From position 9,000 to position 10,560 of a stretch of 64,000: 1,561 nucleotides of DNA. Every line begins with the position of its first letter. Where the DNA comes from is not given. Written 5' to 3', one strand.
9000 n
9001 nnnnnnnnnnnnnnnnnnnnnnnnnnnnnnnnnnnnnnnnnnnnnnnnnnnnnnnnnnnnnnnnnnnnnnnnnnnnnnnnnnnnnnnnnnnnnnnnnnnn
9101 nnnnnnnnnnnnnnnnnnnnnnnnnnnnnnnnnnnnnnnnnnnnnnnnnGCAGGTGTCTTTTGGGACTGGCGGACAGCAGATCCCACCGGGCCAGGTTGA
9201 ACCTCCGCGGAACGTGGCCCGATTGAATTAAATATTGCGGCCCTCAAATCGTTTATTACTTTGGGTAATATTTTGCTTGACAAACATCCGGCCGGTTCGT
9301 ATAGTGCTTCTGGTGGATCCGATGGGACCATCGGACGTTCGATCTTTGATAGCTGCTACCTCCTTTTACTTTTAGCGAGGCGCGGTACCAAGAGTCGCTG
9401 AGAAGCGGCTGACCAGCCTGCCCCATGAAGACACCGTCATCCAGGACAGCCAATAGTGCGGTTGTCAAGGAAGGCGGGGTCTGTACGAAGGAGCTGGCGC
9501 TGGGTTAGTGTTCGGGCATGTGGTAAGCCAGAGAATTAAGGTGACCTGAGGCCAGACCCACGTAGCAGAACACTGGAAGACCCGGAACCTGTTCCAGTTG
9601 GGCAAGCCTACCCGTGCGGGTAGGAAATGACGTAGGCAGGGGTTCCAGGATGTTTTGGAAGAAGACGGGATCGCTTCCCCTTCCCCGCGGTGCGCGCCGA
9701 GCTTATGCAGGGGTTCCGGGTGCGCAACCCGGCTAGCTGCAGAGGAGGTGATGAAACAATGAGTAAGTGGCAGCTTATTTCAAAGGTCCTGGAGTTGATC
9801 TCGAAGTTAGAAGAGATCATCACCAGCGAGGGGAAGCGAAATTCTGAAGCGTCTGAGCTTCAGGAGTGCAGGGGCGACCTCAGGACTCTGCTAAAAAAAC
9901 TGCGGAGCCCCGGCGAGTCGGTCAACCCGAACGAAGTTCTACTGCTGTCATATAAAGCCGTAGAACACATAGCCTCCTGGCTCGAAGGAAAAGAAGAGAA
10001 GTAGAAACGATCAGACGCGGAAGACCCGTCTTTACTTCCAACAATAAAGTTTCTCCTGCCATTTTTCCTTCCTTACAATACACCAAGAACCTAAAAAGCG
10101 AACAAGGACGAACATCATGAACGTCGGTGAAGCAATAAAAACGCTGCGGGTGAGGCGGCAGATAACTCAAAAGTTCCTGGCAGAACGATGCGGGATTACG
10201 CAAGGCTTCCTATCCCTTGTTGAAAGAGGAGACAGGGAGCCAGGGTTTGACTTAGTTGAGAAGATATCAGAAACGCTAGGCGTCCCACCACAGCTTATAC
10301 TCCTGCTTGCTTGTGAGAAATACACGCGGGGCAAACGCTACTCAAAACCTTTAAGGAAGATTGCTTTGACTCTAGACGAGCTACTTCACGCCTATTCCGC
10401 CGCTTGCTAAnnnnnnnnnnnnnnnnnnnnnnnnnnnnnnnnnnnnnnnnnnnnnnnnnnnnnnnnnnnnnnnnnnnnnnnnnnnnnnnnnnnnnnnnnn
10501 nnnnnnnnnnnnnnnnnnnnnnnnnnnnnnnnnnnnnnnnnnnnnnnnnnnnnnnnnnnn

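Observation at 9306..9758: Strongly promoted, hairpin-rich non-coding transcript with no ORF for ~450 nt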

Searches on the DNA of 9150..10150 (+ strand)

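Call 6: search_rna_families(source=window, start=9150, end=10150, threshold=evalue, max_evalue=10, show_alignments=3)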
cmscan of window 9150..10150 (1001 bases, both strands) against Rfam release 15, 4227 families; matches with E-value up to 10: 2.
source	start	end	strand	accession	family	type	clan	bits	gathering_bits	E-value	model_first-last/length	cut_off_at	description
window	9747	9827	-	RF01507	Afu_298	Gene; snRNA; snoRNA; CD-box;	-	20.9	40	3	1-93/93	no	A. fimigatus snoRNA Afu_298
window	9393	9411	+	RF03001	leuA-Halobacteria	Cis-reg;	-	15.8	47.9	1.8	20-38/53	no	leuA-Halobacteria RNA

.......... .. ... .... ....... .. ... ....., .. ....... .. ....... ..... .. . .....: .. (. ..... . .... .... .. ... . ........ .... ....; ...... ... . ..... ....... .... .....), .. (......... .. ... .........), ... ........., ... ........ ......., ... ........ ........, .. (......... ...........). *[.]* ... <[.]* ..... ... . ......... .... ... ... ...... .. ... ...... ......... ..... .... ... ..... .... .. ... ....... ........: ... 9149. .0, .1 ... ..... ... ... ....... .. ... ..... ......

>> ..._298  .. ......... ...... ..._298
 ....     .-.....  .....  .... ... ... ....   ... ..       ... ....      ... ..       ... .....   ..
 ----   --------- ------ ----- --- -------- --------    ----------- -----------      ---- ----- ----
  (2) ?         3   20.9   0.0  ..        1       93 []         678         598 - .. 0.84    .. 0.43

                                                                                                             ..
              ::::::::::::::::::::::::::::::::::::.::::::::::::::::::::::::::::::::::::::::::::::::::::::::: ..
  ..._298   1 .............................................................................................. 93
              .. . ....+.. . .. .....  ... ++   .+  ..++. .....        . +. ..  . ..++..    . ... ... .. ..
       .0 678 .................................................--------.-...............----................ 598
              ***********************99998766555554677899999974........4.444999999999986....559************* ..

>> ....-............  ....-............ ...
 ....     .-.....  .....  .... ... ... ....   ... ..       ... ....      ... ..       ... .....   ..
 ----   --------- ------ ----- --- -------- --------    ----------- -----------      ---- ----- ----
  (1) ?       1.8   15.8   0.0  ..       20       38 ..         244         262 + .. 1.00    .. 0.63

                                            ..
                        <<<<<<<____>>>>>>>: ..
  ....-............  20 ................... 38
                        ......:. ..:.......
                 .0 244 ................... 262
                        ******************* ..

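Call 82: search_dna_similar(query=window:9250-10120:+, collection=phages, mode=distant, max_rows=8)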
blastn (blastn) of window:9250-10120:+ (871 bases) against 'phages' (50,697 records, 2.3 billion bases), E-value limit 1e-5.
No match.

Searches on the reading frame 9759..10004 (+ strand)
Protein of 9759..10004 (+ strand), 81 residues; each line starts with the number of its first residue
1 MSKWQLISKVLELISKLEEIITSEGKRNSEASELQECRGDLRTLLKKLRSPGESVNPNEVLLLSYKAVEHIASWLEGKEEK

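Call 8: search_protein_families(library=pfam, proteins=[window:9759-10004:+], max_evalue=0.01)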
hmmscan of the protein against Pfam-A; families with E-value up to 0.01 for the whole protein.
window:9759-10004:+ (81 aa): 1 family
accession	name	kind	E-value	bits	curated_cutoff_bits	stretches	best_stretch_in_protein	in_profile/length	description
PF15927.10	Casc1_N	-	0.0039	17.4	28.2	1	7-48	112-153/201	Cancer susceptibility candidate 1 N-terminus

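Call 9: search_protein_families(library=padloc, proteins=[window:9759-10004:+], max_evalue=0.01)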
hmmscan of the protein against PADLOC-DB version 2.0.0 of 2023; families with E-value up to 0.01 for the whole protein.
window:9759-10004:+ (81 aa): 0 families

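Call 23: find_homologous_proteins(query=window:9759-10004:+, max_evalue=0.001)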
Query window:9759-10004:+ (81 aa): 1 proteins with E <= 0.001 among 5 candidates.
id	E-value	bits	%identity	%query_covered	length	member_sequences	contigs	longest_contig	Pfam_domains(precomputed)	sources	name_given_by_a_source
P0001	4.3e-43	162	100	100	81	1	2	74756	-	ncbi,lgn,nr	ncbi:MAG: hypothetical protein HY597_05730 [Candidatus Omnitrophica bacterium]|nr:hypothetical prote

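Call 78: predict_structure(protein=window:9759-10001:+)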
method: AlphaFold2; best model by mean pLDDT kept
length: 81 residues; sequences in the alignment: 1
mean_pLDDT: 86.4   pTM: 0.74
mean pLDDT of the five models: 86.4, 85.9, 85.6, 85.3, 80.7
residues with pLDDT >= 90: 39; 70-90: 31; 50-70: 10; < 50: 1
segments of 3 or more residues with pLDDT < 50: none
pLDDT, mean of each block of 10 residues (from residue 1): 86 93 74 89 93 88 91 80 47
secondary structure, 60 per line:
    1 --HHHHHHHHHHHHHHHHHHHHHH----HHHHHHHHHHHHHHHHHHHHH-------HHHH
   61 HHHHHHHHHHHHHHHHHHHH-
elements in order: H3-24 H29-49 H57-80

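Call 84: search_protein_families(library=ncbifam, proteins=[window:9759-10004:+], max_evalue=0.001)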
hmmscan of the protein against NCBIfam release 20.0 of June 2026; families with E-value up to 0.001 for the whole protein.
window:9759-10004:+ (81 aa): 0 families

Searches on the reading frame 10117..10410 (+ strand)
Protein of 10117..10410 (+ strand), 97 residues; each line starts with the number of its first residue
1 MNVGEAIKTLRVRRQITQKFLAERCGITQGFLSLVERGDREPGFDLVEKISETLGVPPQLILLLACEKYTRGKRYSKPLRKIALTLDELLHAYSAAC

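Call 8: search_protein_families(library=pfam, proteins=[window:10117-10410:+], max_evalue=0.01)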
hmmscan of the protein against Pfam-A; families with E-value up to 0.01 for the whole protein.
window:10117-10410:+ (97 aa): 4 families
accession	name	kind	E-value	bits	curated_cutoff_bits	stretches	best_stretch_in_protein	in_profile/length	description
PF01381.28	HTH_3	-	1.7e-13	50.8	23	1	7-60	1-54/55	Helix-turn-helix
PF12844.13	HTH_19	-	2.9e-09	37.1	30.2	1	4-64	1-61/64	Helix-turn-helix domain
PF13560.12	HTH_31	-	6.2e-09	36.5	27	1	4-61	3-61/64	Helix-turn-helix domain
PF13443.12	HTH_26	-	4.5e-05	24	22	1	8-59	3-55/63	Cro/C1-type HTH DNA-binding domain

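Call 9: search_protein_families(library=padloc, proteins=[window:10117-10410:+], max_evalue=0.01)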
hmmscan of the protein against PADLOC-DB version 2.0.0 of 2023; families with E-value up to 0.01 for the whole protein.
window:10117-10410:+ (97 aa): 18 families
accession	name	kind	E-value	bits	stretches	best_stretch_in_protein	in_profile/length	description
PDLC02926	HTH_VI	-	2e-19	67.6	1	2-89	1-87/92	-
PDLC03665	Control_protein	-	3.9e-10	37.8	1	4-61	10-68/77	control protein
PDLC03954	RmrA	-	7.8e-08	29.6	1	4-62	12-70/380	-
PDLC03949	RmrA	-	1.8e-07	28.3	1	7-70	7-70/363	-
PDLC03946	RmrA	-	5.7e-07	26.6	1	6-63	6-63/357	-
PDLC03952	RmrA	-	3e-06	24.3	1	6-61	26-81/395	-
PDLC04142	capH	-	6.8e-06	25.1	1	2-60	6-64/103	capH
PDLC03953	RmrA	-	7.4e-06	23.4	1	3-59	6-62/373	-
PDLC03951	RmrA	-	1.4e-05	22.3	1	5-68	11-74/400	-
PDLC04775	PDC-M69A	-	1.6e-05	23.3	1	2-61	7-66/113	-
PDLC03947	RmrA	-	2.2e-05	21.5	1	3-59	12-68/383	-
PDLC03944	RmrA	-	0.0001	19.5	1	4-60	8-64/384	-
PDLC03312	MTase_II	-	0.00011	18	1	3-67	61-125/1344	Type II methyltransferase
PDLC03955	RmrA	-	0.00024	18.5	1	7-80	25-98/371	-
PDLC03666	Control_protein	-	0.0019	16.6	1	3-54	7-58/77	control protein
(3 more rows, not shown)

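Call 84: search_protein_families(library=ncbifam, proteins=[window:10117-10410:+], max_evalue=0.001)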
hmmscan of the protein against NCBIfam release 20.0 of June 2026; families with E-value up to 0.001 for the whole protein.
window:10117-10410:+ (97 aa): 8 families
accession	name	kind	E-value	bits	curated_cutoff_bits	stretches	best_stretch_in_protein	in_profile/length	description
TIGR03070.1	couple_hipB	subfamily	3.1e-09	36.6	71.65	1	3-56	3-56/58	type II toxin-antitoxin system Y4mF family antitoxin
NF041951.1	phage_RstR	subfamily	6.3e-09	36.1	80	1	1-57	1-57/108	RstR family transcriptional repressor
NF041677.1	trans_regClgR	equivalog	3.6e-06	27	170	1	3-76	9-82/113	transcriptional regulator ClgR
NF006015.0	PRK08154.1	subfamily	4.9e-06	25.9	204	1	2-61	30-89/314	anaerobic benzoate catabolism transcriptional regulator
NF047948.1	male_kill_WMK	equivalog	1.1e-05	25.1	300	1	2-68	162-228/300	WO male-killing family protein Wmk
NF010465.0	PRK13890.1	equivalog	1.2e-05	25.4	96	1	11-62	14-65/121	conjugal transfer protein TrbA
NF046032.1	TransRegSlrRBacil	equivalog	3.1e-05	24.1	250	1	3-56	2-56/149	HTH-type transcriptional regulator SlrR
TIGR00270.2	TIGR00270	equivalog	9.2e-05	22.3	110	1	4-56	77-129/159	multiprotein bridging factor aMBF1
